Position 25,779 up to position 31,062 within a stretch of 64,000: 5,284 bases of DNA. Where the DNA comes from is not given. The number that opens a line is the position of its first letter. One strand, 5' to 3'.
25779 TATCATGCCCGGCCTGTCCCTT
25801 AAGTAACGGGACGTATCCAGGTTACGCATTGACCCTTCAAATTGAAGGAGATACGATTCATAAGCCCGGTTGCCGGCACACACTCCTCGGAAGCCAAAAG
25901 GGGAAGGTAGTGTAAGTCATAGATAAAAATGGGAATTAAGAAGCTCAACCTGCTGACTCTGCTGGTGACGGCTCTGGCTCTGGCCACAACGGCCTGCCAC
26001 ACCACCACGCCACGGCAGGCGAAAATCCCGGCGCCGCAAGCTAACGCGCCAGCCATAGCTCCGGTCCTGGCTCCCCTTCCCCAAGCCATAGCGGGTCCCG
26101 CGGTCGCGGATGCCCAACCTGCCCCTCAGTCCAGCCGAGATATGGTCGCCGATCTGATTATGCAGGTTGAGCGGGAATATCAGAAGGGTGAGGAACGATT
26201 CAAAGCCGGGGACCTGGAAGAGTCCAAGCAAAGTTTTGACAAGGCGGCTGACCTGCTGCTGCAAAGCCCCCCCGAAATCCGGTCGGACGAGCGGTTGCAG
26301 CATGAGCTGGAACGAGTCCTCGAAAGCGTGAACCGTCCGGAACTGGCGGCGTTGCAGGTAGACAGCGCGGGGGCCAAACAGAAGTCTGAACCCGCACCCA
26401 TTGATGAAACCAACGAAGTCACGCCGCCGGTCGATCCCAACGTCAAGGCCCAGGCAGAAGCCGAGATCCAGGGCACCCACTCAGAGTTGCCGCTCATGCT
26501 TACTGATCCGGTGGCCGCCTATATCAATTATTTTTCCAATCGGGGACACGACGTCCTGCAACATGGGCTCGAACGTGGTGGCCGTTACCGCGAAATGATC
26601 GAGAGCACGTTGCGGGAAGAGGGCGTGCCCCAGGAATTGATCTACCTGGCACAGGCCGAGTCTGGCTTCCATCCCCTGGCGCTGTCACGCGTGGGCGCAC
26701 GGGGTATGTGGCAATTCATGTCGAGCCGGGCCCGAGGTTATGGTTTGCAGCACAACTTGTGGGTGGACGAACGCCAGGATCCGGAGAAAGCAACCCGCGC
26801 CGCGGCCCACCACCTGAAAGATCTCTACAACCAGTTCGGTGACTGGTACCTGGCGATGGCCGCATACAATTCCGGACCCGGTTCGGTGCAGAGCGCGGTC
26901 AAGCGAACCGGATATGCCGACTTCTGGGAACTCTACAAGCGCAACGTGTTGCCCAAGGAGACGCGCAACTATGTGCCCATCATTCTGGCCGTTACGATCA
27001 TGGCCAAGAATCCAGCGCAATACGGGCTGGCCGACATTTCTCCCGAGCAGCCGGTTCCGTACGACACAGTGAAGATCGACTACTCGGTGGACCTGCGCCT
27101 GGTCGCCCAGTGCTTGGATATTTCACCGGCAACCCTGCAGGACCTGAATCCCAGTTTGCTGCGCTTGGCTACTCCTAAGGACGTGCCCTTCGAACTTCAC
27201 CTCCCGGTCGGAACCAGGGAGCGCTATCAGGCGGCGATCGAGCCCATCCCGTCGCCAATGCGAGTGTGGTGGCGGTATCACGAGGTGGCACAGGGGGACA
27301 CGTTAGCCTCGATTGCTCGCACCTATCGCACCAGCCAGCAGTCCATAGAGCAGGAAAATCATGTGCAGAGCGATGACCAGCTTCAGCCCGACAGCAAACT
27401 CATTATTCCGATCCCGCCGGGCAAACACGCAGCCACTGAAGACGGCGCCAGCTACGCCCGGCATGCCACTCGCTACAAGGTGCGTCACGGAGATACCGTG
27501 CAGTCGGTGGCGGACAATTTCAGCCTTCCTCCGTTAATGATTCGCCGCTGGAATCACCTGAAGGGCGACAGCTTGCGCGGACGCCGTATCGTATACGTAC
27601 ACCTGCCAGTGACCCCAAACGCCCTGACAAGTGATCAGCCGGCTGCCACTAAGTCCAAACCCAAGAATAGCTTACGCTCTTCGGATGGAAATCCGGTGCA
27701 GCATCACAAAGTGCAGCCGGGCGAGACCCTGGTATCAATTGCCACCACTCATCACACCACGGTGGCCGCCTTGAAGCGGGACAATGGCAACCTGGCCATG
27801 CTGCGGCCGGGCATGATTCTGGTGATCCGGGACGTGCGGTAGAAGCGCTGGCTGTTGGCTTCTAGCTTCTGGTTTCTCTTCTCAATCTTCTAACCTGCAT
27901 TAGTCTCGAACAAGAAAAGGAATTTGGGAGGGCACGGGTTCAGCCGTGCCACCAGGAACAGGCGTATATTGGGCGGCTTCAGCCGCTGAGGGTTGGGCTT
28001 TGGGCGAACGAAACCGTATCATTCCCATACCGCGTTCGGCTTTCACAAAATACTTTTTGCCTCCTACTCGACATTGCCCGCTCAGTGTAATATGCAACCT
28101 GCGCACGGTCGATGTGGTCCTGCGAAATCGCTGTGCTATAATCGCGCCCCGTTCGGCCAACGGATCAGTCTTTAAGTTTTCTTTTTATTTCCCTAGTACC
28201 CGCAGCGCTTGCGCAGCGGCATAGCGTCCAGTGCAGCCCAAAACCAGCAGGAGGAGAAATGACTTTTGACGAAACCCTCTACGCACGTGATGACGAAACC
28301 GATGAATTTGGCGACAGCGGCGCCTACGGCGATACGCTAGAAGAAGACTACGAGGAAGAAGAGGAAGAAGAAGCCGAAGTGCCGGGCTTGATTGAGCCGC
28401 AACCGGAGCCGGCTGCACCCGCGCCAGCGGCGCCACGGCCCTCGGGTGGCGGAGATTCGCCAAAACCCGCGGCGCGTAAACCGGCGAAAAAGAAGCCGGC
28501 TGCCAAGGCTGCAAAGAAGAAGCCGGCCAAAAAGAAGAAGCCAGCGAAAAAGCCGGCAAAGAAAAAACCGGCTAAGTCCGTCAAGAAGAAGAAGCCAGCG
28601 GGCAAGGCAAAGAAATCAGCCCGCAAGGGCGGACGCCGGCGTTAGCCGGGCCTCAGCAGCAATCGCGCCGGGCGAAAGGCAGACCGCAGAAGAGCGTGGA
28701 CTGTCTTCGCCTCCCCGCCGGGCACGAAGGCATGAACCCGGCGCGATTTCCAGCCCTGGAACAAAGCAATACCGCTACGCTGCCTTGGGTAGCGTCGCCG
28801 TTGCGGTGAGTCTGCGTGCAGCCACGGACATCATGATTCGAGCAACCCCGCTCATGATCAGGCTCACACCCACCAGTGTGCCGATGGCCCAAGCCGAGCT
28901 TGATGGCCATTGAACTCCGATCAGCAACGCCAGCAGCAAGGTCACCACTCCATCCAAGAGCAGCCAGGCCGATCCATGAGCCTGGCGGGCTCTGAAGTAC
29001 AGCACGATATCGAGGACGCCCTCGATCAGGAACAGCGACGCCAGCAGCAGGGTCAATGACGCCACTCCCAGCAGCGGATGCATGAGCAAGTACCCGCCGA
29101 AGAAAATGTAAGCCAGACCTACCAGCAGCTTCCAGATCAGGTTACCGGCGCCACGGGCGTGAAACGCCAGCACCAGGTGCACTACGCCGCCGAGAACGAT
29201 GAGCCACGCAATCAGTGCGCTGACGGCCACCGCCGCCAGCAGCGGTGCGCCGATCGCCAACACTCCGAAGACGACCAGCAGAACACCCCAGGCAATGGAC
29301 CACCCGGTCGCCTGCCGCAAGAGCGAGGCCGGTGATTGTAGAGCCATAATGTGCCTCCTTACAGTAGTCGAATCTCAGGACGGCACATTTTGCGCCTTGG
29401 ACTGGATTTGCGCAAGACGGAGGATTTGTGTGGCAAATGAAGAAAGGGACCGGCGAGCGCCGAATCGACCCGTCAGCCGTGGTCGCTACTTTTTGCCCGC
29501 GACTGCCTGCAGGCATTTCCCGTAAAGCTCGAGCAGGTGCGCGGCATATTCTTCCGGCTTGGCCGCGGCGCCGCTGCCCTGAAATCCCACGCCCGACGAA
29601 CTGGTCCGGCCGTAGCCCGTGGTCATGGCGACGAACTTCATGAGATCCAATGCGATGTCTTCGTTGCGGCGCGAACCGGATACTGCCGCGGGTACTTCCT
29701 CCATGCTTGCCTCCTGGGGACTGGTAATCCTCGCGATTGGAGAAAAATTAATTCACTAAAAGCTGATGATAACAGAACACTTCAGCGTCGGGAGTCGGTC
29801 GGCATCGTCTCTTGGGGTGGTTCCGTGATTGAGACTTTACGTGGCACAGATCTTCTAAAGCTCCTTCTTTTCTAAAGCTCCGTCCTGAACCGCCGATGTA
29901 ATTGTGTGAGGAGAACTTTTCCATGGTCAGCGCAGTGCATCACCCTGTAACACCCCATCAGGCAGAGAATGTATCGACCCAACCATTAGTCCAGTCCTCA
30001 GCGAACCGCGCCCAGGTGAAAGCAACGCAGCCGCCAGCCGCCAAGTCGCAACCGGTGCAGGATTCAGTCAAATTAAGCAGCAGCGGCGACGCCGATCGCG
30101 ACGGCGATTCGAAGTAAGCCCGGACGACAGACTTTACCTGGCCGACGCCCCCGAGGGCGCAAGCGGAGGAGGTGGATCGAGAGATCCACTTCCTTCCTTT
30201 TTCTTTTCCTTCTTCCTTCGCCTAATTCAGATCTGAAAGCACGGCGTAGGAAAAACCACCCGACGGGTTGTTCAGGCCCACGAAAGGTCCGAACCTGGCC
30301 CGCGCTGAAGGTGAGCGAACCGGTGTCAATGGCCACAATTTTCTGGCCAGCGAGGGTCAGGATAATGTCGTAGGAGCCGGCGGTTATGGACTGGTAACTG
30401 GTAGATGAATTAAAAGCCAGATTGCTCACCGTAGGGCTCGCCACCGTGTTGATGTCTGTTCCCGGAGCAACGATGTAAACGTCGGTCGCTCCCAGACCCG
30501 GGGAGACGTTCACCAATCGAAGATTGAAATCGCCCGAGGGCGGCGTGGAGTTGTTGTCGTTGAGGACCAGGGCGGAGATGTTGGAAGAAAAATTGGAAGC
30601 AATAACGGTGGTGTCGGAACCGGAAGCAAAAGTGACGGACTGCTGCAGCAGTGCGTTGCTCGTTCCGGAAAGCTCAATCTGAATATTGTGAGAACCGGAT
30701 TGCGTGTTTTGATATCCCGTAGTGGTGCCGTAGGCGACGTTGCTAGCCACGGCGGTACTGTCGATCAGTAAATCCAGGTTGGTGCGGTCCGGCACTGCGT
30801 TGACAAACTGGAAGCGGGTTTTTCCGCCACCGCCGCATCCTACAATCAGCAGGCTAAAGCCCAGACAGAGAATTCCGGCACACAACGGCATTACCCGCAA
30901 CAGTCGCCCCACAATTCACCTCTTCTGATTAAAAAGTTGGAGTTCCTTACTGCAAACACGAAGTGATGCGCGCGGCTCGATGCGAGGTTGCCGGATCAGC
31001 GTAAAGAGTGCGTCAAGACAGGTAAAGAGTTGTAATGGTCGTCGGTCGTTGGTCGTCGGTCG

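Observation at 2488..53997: Intergenic space is saturated with period-7 tandem repeats that come as complementary arm pairs (STRR-like system)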

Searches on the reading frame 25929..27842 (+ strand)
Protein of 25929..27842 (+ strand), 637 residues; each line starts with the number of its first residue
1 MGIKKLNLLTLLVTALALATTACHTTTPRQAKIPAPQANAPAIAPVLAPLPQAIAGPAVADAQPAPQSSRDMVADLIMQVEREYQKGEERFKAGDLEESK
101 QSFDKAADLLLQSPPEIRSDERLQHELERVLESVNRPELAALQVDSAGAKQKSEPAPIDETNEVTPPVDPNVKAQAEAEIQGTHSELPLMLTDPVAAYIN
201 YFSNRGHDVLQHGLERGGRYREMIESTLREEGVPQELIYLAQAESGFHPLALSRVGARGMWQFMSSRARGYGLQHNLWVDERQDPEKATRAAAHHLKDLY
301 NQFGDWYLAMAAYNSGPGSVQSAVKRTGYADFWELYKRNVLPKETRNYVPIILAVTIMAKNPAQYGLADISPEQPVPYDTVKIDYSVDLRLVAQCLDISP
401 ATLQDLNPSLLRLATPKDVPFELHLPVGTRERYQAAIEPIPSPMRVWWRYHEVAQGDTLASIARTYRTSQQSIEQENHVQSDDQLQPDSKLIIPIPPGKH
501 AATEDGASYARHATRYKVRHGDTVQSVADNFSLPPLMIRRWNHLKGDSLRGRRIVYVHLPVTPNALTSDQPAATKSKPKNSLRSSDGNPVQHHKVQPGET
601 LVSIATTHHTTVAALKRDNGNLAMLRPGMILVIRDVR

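Call 6: search_protein_families(library=pfam, proteins=[window:25929-27842:+])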
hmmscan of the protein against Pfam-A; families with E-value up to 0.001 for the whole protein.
window:25929-27842:+ (637 aa): 5 families
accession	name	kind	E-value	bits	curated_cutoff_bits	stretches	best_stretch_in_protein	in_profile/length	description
PF01464.25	SLT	-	1.5e-30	105.6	21.3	1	225-334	5-115/117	Transglycosylase SLT domain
PF01476.26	LysM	-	8.1e-28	96.6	20.9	2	451-494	1-43/43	LysM domain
PF23473.1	LysM3_LYK4_5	-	1.5e-08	35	29.3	1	453-495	7-48/48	LYK4/5 LysM3 domain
PF23577.1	LysM_RLK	-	3.3e-07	30.7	27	0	516-557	3-43/44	LysM domain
PF23446.1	LysM1_NFP_LYK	-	5.5e-06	27.6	36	1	457-496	16-56/60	NFP/LYK LysM1 domain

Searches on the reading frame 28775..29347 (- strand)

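Call 46: search_protein_families(library=pfam, proteins=[window:28775-29347:-], max_evalue=0.01)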
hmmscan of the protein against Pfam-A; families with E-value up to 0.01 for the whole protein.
window:28775-29347:- (190 aa): 1 family
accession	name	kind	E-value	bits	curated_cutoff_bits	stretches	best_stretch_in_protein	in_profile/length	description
PF03729.18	DUF308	-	6.4e-23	81.2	25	3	20-88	2-72/73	Short repeat of unknown function (DUF308)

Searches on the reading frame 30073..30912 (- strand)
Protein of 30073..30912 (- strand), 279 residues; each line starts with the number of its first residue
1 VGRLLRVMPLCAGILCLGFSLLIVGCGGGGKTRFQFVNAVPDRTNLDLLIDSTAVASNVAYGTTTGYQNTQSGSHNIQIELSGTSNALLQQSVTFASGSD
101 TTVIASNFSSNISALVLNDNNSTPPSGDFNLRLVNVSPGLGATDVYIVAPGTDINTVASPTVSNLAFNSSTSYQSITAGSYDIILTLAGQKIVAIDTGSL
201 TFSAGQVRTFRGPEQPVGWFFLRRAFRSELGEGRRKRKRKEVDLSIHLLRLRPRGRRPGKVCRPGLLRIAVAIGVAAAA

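Call 46: search_protein_families(library=pfam, proteins=[window:30073-30912:-], max_evalue=0.01)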
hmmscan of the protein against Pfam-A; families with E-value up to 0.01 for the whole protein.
window:30073-30912:- (279 aa): 1 family
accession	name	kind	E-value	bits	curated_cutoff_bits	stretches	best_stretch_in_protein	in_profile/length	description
PF14344.12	DUF4397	-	3.9e-32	111.8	30.6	2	35-146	4-119/119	Domain of unknown function (DUF4397)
